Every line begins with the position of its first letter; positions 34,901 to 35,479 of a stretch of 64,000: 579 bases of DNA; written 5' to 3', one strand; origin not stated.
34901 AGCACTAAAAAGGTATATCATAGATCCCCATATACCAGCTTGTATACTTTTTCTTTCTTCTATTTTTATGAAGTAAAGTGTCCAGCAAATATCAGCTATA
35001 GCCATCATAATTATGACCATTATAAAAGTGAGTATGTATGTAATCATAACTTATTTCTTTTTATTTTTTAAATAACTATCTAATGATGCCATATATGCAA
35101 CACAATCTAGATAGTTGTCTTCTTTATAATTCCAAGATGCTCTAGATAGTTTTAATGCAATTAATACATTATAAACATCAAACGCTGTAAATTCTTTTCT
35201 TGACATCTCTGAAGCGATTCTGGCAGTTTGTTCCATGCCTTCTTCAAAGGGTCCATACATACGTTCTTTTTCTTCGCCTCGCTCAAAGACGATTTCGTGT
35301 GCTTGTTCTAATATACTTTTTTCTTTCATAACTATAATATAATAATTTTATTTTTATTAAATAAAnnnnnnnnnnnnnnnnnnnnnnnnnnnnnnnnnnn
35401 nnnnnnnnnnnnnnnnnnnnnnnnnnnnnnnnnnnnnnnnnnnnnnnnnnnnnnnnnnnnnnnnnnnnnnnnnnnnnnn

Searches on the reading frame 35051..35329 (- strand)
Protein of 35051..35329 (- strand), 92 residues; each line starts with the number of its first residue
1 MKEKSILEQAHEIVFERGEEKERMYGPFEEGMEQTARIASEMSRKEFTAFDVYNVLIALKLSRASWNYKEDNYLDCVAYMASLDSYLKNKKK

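Call 3: search_protein_families(library=pfam, proteins=[window:35051-35329:-], max_evalue=0.01)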
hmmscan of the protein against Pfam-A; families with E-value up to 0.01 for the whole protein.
window:35051-35329:- (92 aa): 1 family
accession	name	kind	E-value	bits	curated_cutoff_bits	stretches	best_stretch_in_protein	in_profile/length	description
PF19905.4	DUF6378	-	3e-12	47.1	27.1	1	6-81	2-75/81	Domain of unknown function (DUF6378)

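Call 4: search_protein_families(library=phrogs, proteins=[window:35051-35329:-], max_evalue=0.001)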
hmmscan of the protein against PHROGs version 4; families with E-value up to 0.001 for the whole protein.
window:35051-35329:- (92 aa): 4 families
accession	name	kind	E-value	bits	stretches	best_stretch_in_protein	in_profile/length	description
phrog_474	-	other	6.5e-14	53.5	1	1-81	127-205/274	phosphofructokinase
phrog_1167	-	other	2e-10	42.2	1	3-81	3-79/169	phosphofructokinase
phrog_9871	-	unknown function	1.3e-05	26.4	1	10-86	10-87/184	-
phrog_18396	-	unknown function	0.00069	20.7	1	18-81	169-239/248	-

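Call 39: search_protein_families(library=pfam, proteins=[window:35051-35329:-], max_evalue=1)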
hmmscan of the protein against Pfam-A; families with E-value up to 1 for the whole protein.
window:35051-35329:- (92 aa): 3 families
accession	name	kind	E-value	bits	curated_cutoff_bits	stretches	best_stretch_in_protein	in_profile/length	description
PF19905.4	DUF6378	-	3e-12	47.1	27.1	1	6-81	2-75/81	Domain of unknown function (DUF6378)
PF06256.17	Nucleo_LEF-12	-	0.046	14.1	27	1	27-89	78-138/164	Nucleopolyhedrovirus LEF-12 protein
PF17971.7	LIFR_D2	-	0.18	12.5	26.4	1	46-89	53-96/114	Leukemia inhibitory factor receptor D2 domain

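Call 65: search_protein_families(library=ncbifam, proteins=[window:35051-35329:-], max_evalue=0.01)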
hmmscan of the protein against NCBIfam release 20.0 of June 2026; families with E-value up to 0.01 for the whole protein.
window:35051-35329:- (92 aa): 0 families

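Call 71: search_solved_structures(query=A4, max_evalue=10, show_alignments=3)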
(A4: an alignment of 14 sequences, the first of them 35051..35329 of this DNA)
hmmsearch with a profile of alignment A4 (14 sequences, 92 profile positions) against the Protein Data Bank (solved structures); distinct sequences matched with E-value up to 10: 0.

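Call 72: find_homologous_proteins(query=A4, max_evalue=0.001)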
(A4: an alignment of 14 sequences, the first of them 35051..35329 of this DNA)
Query A4 (14 sequences) (92 aa, profile of the alignment): 4436 proteins with E <= 0.001 among 5299 candidates; the best 120 are listed.
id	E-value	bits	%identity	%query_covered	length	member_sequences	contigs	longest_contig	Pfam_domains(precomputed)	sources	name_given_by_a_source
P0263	1.9e-42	161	62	95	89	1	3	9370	PF19905.5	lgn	-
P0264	2.7e-42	160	67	93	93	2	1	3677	PF19905.5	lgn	-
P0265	3.6e-42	160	61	95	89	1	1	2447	PF19905.5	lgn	-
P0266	5.2e-42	159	64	95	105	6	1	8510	PF19905.5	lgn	-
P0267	5.5e-42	159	61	96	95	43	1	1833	PF19905.5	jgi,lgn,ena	jgi:hypothetical protein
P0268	5.8e-42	159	61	96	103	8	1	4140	PF19905.5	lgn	-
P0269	8.9e-42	159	63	93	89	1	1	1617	PF19905.5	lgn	-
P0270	1.5e-41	158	64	96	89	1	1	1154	PF19905.5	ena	-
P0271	2.2e-41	157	57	86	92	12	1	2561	PF19905.5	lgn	-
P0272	2.4e-41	157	58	96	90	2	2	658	PF19905.5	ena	-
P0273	2.7e-41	157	56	95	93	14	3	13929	PF19905.5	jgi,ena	jgi:hypothetical protein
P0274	2.8e-41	157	64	95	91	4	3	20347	PF19905.5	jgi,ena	jgi:hypothetical protein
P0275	3.0e-41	157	57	95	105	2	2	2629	PF19905.5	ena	-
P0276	3.8e-41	157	60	96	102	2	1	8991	PF19905.5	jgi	jgi:hypothetical protein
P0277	4.2e-41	157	59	93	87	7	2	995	PF19905.5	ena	-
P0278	4.6e-41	156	68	93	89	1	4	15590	PF19905.5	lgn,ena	-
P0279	5.2e-41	156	61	100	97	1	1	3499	PF19905.5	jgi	jgi:hypothetical protein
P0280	5.3e-41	156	66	96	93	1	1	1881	PF19905.5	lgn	-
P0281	5.8e-41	156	66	95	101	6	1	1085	PF19905.5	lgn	-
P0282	6.0e-41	156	55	89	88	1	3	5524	PF19905.5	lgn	-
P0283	6.7e-41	156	60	96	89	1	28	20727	PF19905.5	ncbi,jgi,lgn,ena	jgi:DNA-binding protein H-NS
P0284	7.6e-41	156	58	93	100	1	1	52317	PF19905.5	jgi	-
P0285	8.0e-41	156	65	92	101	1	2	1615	PF19905.5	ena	-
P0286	8.4e-41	156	64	95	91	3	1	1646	PF19905.5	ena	-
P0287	8.5e-41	156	55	95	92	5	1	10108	PF19905.5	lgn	-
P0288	8.7e-41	156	62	93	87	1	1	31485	PF19905.5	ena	-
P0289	8.8e-41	156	67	95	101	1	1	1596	PF19905.5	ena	-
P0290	8.8e-41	156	60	93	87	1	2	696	PF19905.5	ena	-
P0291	9.0e-41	156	62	95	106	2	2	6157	PF19905.5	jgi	-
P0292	9.6e-41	155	65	93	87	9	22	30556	PF19905.5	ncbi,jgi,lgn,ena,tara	jgi:hypothetical protein|tara:strand:- start:235 stop:498 length:264 start_codon:yes stop_codon:yes 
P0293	9.8e-41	155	64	93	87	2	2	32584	PF19905.5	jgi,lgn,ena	jgi:hypothetical protein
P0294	9.9e-41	155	62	86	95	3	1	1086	PF19905.5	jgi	-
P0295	1.0e-40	155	55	93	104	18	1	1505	PF19905.5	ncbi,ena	-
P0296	1.0e-40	155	63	96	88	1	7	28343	PF19905.5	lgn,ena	-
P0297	1.1e-40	155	60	90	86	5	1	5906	PF19905.5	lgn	-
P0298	1.1e-40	155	55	92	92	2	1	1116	PF19905.5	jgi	jgi:DNA-binding protein H-NS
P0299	1.1e-40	155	86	96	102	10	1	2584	PF19905.5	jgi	jgi:hypothetical protein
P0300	1.1e-40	155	87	99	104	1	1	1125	PF19905.5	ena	-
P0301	1.1e-40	155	87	99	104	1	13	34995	PF19905.5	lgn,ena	-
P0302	1.2e-40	155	59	93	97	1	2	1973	PF19905.5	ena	-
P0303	1.2e-40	155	71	92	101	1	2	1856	PF19905.5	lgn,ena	-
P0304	1.2e-40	155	71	92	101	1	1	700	PF19905.5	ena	-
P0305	1.2e-40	155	71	92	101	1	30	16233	PF19905.5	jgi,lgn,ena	-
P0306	1.2e-40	155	51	93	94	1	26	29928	PF19905.5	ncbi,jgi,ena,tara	jgi:hypothetical protein|tara:strand:+ start:102 stop:386 length:285 start_codon:yes stop_codon:yes 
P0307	1.2e-40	155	71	92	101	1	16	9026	PF19905.5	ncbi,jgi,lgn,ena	jgi:hypothetical protein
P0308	1.2e-40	155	71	92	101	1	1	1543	PF19905.5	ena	-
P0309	1.3e-40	155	59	96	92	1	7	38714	PF19905.5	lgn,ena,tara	tara:strand:- start:16497 stop:16775 length:279 start_codon:yes stop_codon:yes gene_type:complete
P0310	1.4e-40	155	83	96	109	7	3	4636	PF19905.5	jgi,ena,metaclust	jgi:hypothetical protein|metaclust:\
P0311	1.4e-40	155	77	96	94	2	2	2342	PF19905.5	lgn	-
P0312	1.4e-40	155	62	93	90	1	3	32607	PF19905.5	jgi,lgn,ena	-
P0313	1.4e-40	155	72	92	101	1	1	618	PF19905.5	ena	-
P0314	1.5e-40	155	60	95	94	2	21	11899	PF19905.5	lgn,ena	-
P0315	1.5e-40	155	64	92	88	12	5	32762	PF19905.5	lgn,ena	-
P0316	1.5e-40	155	67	92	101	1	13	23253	PF19905.5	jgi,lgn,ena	-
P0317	1.6e-40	155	66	92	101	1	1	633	PF19905.5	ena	-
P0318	1.6e-40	155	63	91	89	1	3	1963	PF19905.5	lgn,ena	-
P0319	1.6e-40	155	64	97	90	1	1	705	PF19905.5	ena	-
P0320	1.6e-40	155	64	96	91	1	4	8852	PF19905.5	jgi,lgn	jgi:DNA-binding protein H-NS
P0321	1.7e-40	155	65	96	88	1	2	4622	PF19905.5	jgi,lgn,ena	jgi:hypothetical protein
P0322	1.7e-40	155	66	92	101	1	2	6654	PF19905.5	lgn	-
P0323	1.8e-40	155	59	93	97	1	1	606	PF19905.5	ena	-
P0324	1.8e-40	155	65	99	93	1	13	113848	PF19905.5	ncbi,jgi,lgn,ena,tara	tara:strand:- start:2483 stop:2764 length:282 start_codon:yes stop_codon:yes gene_type:complete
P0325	1.8e-40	155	68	92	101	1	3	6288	PF19905.5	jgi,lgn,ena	-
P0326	1.8e-40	155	85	95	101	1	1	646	PF19905.5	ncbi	-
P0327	1.9e-40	154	68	92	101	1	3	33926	PF19905.5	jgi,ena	jgi:hypothetical protein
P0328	1.9e-40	154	64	96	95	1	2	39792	PF19905.5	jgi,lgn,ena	jgi:hypothetical protein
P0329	2.0e-40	154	59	95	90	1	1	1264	PF19905.5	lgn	-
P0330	2.0e-40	154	62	92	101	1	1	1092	PF19905.5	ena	-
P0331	2.1e-40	154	63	96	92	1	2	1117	PF19905.5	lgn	-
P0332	2.1e-40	154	64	91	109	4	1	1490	PF19905.5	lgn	-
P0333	2.1e-40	154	59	96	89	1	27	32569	PF19905.5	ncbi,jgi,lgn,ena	jgi:hypothetical protein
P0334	2.2e-40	154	62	93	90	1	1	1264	PF19905.5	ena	-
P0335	2.2e-40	154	59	95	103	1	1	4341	PF19905.5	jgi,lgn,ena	jgi:hypothetical protein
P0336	2.2e-40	154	69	92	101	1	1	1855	PF19905.5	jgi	-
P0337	2.2e-40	154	67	95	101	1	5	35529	PF19905.5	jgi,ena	jgi:hypothetical protein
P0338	2.2e-40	154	59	96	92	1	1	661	PF19905.5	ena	-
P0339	2.3e-40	154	71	92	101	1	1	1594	PF19905.5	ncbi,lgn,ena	-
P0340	2.3e-40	154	63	96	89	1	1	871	PF19905.5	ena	-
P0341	2.3e-40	154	65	89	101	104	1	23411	PF19905.5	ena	-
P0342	2.4e-40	154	61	96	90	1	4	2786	PF19905.5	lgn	-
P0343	2.4e-40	154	57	91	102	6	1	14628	PF19905.5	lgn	-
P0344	2.4e-40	154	68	92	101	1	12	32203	PF19905.5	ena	-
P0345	2.4e-40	154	63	95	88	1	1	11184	PF19905.5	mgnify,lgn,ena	mgnify:CR=1 FL=1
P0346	2.4e-40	154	68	92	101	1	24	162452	PF19905.5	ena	-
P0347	2.5e-40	154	58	93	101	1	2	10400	PF19905.5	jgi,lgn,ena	-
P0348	2.5e-40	154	64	91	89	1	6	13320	PF19905.5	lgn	-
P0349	2.5e-40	154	67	89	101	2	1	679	PF19905.5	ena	-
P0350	2.5e-40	154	64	90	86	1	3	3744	PF19905.5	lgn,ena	-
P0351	2.6e-40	154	62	91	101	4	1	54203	PF19905.5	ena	-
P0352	2.6e-40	154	67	96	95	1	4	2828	PF19905.5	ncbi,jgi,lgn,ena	jgi:hypothetical protein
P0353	2.6e-40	154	62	91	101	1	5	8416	PF19905.5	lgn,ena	-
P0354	2.7e-40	154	60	93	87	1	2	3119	PF19905.5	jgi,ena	-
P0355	2.7e-40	154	65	92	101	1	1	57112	PF19905.5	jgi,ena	jgi:hypothetical protein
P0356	2.8e-40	154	65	92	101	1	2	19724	PF19905.5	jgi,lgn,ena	jgi:hypothetical protein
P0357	2.8e-40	154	62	95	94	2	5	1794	PF19905.5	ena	-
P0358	2.8e-40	154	69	92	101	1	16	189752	PF19905.5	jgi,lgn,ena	jgi:hypothetical protein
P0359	2.8e-40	154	60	93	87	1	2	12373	PF19905.5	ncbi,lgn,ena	-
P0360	2.8e-40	154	60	93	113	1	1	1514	PF19905.5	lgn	-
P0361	2.8e-40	154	64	96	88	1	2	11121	PF19905.5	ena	-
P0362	2.8e-40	154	59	95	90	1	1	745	PF19905.5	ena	-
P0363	2.9e-40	154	69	92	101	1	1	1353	PF19905.5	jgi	jgi:hypothetical protein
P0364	2.9e-40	154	72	92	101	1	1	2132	PF19905.5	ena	-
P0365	2.9e-40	154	62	99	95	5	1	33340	PF19905.5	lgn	-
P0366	2.9e-40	154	64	93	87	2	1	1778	PF19905.5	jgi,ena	-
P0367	3.0e-40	154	60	96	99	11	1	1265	PF19905.5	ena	-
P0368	3.0e-40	154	65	96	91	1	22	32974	PF19905.5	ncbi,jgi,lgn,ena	jgi:hypothetical protein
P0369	3.0e-40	154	69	92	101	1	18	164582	PF19905.5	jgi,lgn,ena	jgi:hypothetical protein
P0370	3.0e-40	154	69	92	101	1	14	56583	PF19905.5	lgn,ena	-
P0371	3.0e-40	154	69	92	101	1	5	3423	PF19905.5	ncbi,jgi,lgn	jgi:hypothetical protein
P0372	3.1e-40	154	63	91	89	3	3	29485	PF19905.5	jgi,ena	-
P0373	3.1e-40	154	69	92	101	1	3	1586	PF19905.5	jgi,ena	-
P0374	3.1e-40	154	69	92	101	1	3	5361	PF19905.5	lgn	-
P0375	3.1e-40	154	69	92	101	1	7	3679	PF19905.5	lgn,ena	-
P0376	3.2e-40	154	59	99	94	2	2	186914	PF19905.5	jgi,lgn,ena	-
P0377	3.2e-40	154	62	93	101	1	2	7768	PF19905.5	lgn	-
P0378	3.3e-40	154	60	90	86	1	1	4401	PF19905.5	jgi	jgi:DNA-binding protein H-NS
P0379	3.3e-40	154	61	95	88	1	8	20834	PF19905.5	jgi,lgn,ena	jgi:hypothetical protein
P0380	3.3e-40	154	71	92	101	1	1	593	PF19905.5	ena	-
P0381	3.4e-40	154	61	95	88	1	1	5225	PF19905.5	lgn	-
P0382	3.4e-40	154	65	89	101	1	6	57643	PF19905.5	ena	-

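Call 81: predict_structure(alignment_id=A5)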
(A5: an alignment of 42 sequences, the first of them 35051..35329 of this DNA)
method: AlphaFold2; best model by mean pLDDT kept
length: 92 residues; sequences in the alignment: 42
mean_pLDDT: 91.5   pTM: 0.80
mean pLDDT of the five models: 91.5, 91.5, 89.9, 86.3, 85.4
residues with pLDDT >= 90: 70; 70-90: 21; 50-70: 1; < 50: 0
segments of 3 or more residues with pLDDT < 50: none
pLDDT, mean of each block of 10 residues (from residue 1): 88 86 78 96 97 98 94 96 94 76
secondary structure, 60 per line:
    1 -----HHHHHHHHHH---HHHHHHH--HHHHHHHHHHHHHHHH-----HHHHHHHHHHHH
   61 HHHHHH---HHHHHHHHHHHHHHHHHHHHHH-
elements in order: H6-15 H19-25 H28-43 H49-66 H70-91

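Call 83: fold_search(model_id=the predicted structure, library=pdb)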
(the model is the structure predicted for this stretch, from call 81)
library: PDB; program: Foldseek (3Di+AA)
matches with E <= 10: 61; with E <= 0.001: 0
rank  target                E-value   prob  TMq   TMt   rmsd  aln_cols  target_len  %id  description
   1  9nc9_D                7.6e-01  0.41  0.38  0.06  13.7        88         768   19  Helical assembly of AVAST5 filament (released 2026-02-18)
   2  9lv4_A                1.4e+00  0.28  0.37  0.40  10.7        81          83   18  Cryo-EM Structure of Human Tie2/minibinder tw1102_4 helices Complex (released 2026-02-18)
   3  8xje_B                1.5e+00  0.18  0.34  0.24  11.7        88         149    9  Crystal structure of the YqeY protein from Campylobacter jejuni (released 2024-05-22)
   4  8fbn_F                1.7e+00  0.25  0.40  0.18  12.3        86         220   19  Improving the secretion of designed protein assemblies through negative design of cryptic transmembrane domains (released 2023-03-22)
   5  8xje_A                1.7e+00  0.20  0.37  0.27   9.7        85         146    8  Crystal structure of the YqeY protein from Campylobacter jejuni (released 2024-05-22)
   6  8xje_D                1.7e+00  0.15  0.34  0.26   9.9        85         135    9  Crystal structure of the YqeY protein from Campylobacter jejuni (released 2024-05-22)
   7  7dgy                  2.0e+00  0.15  0.34  0.33   8.6        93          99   12  De novo designed protein H4C2R (released 2021-12-15)
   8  8fbn_D                2.2e+00  0.21  0.39  0.18  12.2        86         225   19  Improving the secretion of designed protein assemblies through negative design of cryptic transmembrane domains (released 2023-03-22)
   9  2hjm_C                2.6e+00  0.15  0.37  0.38  10.1        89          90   15  Crystal structure of a singleton protein PF1176 from P. furiosus (released 2007-07-03)
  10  2jqh_MODEL_1_A        3.1e+00  0.35  0.42  0.52   5.6        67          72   13  VPS4B MIT (released 2007-10-16)
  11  8g1p_H                3.3e+00  0.16  0.40  0.33  11.5        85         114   10  Co-crystal structure of Compound 11 in complex with the bromodomain of human SMARCA2 and pVHL:ElonginC:ElonginB (released 2023-07-26)
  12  1ng6                  3.3e+00  0.09  0.31  0.23  10.1        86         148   16  Structure of Cytosolic Protein of Unknown Function YqeY from Bacillus subtilis (released 2003-07-15)
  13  9nc9_E                3.5e+00  0.13  0.35  0.06  12.6        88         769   18  Helical assembly of AVAST5 filament (released 2026-02-18)
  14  6uve_B                3.5e+00  0.07  0.30  0.24  13.7        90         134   16  Crystal structure of BCL-XL bound to compound 7: (R)-3-(Benzylthio)-2-(3-(4-chloro-[1,1':2',1'':3'',1'''-quaterphenyl] (released 2021-05-05)
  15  8fbn_A                4.0e+00  0.14  0.40  0.18  12.5        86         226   19  Improving the secretion of designed protein assemblies through negative design of cryptic transmembrane domains (released 2023-03-22)
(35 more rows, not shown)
